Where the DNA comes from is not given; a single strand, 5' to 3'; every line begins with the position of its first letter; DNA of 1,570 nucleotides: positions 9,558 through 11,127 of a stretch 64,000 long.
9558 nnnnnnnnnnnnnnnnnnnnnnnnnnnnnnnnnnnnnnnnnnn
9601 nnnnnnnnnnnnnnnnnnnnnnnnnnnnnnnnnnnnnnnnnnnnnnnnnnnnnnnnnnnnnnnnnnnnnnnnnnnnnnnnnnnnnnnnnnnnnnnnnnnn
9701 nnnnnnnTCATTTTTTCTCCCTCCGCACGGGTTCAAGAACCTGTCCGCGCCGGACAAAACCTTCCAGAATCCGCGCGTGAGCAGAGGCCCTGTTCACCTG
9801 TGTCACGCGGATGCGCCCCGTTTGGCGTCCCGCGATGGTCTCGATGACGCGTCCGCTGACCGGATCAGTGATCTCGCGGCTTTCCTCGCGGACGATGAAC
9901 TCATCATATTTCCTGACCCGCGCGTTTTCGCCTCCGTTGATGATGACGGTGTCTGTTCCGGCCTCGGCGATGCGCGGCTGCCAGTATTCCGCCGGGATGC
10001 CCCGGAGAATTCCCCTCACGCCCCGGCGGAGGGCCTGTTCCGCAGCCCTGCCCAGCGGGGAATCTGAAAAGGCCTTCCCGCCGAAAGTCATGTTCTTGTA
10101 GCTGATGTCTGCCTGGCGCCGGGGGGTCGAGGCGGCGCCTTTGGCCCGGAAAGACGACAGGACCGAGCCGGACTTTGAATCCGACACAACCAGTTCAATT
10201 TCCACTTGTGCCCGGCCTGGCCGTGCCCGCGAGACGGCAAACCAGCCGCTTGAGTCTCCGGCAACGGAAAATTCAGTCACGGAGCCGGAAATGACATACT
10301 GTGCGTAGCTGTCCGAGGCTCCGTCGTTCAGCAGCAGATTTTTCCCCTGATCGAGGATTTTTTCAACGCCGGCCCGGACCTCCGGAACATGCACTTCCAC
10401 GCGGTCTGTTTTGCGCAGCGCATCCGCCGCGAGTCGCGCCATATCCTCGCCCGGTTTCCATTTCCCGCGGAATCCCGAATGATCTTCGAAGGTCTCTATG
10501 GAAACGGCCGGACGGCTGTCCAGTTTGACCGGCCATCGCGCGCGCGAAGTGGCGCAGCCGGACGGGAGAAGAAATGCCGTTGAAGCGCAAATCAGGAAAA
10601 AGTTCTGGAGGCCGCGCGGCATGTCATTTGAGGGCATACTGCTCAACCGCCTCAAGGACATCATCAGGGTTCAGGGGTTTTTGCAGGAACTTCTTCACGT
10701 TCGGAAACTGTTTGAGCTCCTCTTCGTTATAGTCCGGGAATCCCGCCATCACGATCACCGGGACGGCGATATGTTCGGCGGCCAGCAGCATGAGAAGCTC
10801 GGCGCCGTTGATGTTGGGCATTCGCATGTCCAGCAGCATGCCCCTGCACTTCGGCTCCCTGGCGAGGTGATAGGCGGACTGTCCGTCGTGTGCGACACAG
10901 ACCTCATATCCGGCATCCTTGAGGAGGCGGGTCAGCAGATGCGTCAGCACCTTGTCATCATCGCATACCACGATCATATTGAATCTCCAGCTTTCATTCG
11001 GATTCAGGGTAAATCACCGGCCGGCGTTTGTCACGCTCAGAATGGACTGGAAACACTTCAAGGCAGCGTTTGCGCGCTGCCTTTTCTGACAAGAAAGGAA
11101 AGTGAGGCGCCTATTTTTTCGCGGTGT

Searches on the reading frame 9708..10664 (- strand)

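Call 14: search_protein_families(library=pfam, proteins=[window:9708-10664:-], max_evalue=0.001)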
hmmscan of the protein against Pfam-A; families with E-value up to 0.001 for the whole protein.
window:9708-10664:- (318 aa): 2 families
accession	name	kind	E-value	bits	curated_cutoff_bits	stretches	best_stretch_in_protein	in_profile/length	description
PF03783.19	CsgG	-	5e-07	29.7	20.8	1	120-230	89-208/210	Curli production assembly/transport component CsgG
PF16539.10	FlgT_M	-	1.9e-05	25.4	31.2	1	107-171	75-139/158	Flagellar assembly protein T, middle domain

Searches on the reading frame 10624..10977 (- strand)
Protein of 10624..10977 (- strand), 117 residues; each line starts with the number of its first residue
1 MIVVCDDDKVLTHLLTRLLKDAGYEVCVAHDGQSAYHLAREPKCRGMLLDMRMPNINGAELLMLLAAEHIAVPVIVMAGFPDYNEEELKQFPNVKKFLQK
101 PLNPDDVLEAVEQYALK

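Call 14: search_protein_families(library=pfam, proteins=[window:10624-10977:-], max_evalue=0.001)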
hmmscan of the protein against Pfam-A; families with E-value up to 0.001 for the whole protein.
window:10624-10977:- (117 aa): 1 family
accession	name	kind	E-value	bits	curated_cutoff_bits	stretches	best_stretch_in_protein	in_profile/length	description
PF00072.30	Response_reg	-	5.3e-20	72.1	30.2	1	2-112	1-111/111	Response regulator receiver domain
